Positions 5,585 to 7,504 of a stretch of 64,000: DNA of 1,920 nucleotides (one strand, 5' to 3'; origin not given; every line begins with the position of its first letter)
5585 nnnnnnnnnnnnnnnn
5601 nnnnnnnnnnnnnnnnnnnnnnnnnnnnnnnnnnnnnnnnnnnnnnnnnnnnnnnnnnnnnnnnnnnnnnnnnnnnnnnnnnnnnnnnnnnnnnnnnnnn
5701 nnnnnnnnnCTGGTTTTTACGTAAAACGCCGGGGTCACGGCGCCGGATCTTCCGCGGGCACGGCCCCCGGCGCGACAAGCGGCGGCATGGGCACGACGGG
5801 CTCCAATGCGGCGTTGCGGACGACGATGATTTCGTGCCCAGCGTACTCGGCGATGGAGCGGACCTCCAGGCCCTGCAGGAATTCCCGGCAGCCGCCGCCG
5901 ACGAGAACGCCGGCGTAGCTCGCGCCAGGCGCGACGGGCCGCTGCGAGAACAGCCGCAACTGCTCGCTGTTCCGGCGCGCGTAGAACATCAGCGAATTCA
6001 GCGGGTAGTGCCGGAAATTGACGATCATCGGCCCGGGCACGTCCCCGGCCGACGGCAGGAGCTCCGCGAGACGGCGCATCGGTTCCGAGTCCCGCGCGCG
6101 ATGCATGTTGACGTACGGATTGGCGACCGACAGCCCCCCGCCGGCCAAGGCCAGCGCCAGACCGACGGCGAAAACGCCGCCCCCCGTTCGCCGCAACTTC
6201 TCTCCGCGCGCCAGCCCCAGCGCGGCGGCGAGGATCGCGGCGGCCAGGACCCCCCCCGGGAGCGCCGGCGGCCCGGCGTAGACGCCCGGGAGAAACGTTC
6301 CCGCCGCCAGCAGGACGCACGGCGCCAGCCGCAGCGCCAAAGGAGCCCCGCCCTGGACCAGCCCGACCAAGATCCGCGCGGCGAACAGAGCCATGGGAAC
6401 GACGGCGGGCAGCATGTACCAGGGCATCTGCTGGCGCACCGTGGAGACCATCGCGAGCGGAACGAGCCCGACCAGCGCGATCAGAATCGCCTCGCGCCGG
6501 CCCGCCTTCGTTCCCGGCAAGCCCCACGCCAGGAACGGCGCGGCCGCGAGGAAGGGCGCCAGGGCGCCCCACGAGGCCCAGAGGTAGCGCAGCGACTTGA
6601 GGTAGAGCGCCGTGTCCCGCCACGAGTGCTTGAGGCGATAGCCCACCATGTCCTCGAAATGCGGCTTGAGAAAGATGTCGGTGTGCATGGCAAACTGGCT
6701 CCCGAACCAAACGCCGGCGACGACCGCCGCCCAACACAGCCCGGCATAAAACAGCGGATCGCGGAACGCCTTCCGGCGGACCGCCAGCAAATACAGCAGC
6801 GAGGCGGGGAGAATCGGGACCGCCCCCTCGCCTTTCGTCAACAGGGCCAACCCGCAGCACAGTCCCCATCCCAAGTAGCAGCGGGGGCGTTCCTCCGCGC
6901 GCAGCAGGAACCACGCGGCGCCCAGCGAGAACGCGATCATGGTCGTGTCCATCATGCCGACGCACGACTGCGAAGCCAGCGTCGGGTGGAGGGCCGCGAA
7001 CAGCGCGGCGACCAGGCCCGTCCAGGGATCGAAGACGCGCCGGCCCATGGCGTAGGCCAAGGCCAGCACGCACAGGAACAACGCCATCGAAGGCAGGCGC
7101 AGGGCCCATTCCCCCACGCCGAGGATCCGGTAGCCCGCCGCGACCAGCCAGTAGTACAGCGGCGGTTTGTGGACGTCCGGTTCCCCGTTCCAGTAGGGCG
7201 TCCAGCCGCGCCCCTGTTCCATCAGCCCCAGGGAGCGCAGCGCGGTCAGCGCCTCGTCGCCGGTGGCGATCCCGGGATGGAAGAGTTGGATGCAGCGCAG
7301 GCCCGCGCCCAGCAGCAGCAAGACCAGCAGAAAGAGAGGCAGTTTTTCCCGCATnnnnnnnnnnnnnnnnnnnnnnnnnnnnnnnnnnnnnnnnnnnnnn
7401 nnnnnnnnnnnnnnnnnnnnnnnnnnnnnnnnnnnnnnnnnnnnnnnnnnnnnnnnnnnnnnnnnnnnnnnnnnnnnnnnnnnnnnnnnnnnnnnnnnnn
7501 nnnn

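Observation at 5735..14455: Operon of four consecutive polytopic GT-C-like membrane proteins, one fused to a discoidin-like lectin domain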

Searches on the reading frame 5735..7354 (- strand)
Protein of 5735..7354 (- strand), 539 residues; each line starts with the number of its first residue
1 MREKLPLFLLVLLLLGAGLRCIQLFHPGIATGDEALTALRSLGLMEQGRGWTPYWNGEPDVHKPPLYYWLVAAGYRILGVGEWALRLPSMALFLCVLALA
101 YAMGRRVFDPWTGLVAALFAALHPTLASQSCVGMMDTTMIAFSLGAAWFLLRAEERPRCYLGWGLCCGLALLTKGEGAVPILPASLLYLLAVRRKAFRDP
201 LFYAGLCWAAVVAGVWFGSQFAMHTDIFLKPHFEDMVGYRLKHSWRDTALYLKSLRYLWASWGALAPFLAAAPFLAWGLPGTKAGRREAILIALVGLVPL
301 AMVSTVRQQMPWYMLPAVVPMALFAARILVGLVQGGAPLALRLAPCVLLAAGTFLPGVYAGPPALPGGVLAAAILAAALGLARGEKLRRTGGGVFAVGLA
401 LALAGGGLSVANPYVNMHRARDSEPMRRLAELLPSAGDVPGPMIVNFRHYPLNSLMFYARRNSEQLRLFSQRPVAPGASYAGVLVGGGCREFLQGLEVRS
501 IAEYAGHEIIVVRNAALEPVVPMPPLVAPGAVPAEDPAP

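Call 4: search_protein_families(library=pfam, proteins=[window:5735-7354:-], max_evalue=0.1)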
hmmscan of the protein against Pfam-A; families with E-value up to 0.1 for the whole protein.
window:5735-7354:- (539 aa): 3 families
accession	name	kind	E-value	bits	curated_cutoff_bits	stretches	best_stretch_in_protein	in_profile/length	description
PF13231.12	PMT_2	-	2.7e-26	93.1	26.1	1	62-214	1-155/160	Dolichyl-phosphate-mannose-protein mannosyltransferase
PF02516.20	STT3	-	2.6e-11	44.1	24.5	1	64-172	72-187/405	Oligosaccharyl transferase STT3, N-terminal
PF02366.24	PMT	-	1e-08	35.5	22.7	1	63-227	62-243/245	Dolichyl-phosphate-mannose-protein mannosyltransferase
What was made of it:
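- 5735..7354 (-): G4: 539-aa ArnT/PMT_2-type GT-C glycosyltransferase with a roughly 128-aa periplasmic tail. PMT_2 93 bits, STT3 44 bits, PMT 35 bits (call 4).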

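Call 5: search_protein_families(library=ncbifam, proteins=[window:5735-7354:-], max_evalue=0.1)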
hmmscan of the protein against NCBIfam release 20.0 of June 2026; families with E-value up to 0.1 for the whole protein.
window:5735-7354:- (539 aa): 5 families
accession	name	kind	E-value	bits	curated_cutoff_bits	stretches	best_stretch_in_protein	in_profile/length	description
NF009784.2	PRK13279.1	equivalog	3.6e-11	42.4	567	1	33-347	31-350/539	lipid IV(A) 4-amino-4-deoxy-L-arabinosyltransferase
TIGR03663.1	TIGR03663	subfamily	2.3e-09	36.8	126.25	1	11-351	6-365/435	flippase activity-associated protein Agl23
TIGR04154.1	archaeo_STT3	subfamily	8.1e-06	24.5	450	1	51-136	58-150/831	oligosaccharyl transferase, archaeosortase A system-associated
NF058602.1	PrMnsylTfPmt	equivalog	2.6e-05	23.2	800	1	61-155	97-192/530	protein O-mannosyltransferase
NF047440.1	LA3751_2_3_fam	subfamily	0.0046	15.8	200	1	64-326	82-351/460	LA_3751/LA_3752 family putative glycosyltransferase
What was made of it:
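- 5735..7354 (-): Not an ArnT orthologue: 42 bits against a 567-bit cut-off (call 5).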

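Call 62: find_related_loci(query=window:5735-7354:-, collection=metagenome_contigs, flank=8000)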
Query window:5735-7354:- (539 aa) in metagenome_contigs; peptide patterns used: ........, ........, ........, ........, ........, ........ (x = any residue, [..] = any of these).
33 stretches matched a pattern; 6 encode a relative of the query (tblastn E <= 1e-3); 6 distinct loci.
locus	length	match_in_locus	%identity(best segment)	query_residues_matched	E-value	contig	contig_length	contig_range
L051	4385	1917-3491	60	18-523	0e+0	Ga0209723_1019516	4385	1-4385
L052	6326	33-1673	62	1-531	7e-179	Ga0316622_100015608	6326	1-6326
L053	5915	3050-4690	62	1-531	5e-179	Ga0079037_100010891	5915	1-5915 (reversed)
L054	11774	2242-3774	58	18-522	3e-174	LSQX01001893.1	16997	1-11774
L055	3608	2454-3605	61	18-381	3e-139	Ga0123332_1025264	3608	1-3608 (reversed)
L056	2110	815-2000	76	1-376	5e-108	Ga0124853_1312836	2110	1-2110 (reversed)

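Call 65: search_solved_structures(query=A4, max_evalue=0.01, show_alignments=2)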
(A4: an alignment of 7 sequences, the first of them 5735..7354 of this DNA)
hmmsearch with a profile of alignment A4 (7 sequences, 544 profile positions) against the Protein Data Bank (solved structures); distinct sequences matched with E-value up to 0.01: 2.
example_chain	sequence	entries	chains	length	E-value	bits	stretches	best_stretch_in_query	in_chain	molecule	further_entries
5ezm_A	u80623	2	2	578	3.2e-07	32.5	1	12-398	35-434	4-amino-4-deoxy-L-arabinose transferase or related glycosyltransferases of PMT family | 4-amino-4-deoxy-L-arabinose (L-Ara4N) transferase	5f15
6s7t_A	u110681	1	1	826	0.003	19.4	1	99-205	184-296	Dolichyl-diphosphooligosaccharide--protein glycosyltransferase subunit STT3B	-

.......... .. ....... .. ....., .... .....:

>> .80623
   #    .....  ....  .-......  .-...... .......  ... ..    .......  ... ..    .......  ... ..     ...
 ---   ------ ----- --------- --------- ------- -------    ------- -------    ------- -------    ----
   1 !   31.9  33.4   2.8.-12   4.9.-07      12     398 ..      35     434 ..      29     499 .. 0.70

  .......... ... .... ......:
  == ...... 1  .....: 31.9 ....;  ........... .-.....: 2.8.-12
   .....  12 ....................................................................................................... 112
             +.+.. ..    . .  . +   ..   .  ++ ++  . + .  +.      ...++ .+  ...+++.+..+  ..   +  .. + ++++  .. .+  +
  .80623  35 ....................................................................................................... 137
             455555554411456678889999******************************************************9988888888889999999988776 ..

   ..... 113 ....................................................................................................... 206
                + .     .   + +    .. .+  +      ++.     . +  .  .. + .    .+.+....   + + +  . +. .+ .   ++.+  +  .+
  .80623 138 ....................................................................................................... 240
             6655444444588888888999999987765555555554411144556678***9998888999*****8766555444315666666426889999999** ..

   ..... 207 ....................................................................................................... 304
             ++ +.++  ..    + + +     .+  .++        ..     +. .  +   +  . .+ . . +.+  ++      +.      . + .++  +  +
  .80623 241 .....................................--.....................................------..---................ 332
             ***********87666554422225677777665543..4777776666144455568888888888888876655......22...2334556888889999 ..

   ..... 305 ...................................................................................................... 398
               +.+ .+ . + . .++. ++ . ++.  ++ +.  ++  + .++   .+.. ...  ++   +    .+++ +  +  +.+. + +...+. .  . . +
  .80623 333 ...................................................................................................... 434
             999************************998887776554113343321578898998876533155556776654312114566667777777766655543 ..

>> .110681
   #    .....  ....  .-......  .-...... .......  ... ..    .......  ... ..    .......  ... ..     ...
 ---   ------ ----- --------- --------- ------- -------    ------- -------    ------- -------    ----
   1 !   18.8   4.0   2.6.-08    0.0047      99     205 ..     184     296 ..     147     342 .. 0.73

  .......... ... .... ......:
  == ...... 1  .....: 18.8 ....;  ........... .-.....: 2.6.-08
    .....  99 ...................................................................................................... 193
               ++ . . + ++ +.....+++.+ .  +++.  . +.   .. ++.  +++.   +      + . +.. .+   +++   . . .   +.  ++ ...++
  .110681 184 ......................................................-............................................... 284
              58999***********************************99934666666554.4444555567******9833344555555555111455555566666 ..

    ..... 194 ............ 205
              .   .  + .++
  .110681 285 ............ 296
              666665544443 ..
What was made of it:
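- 5735..7354 (-): Family profile hits ArnT 5ezm at E 3.2e-7, with GDEAL aligned to ArnT PDEGR, HKPP to EKPP, MxDTT to LDMT, and LTKG to LTKG (call 65).
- On GT-C fold glycosyltransferase superfamily: G4: by sequence to ArnT and STT3B (call 65).
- Closest known: ArnT. Same: G4 aligns to ArnT over about 390 residues, with the loop-1 DE, the KPP motif, the second Asp and LTKG conserved (call 65).
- ArnT is the only solved structure that the G4 profile reaches by sequence with good coverage (E 3.2e-7), and the ArnT residues are conserved (call 65). ArnT E84 is replaced by His in G4 (call 65).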
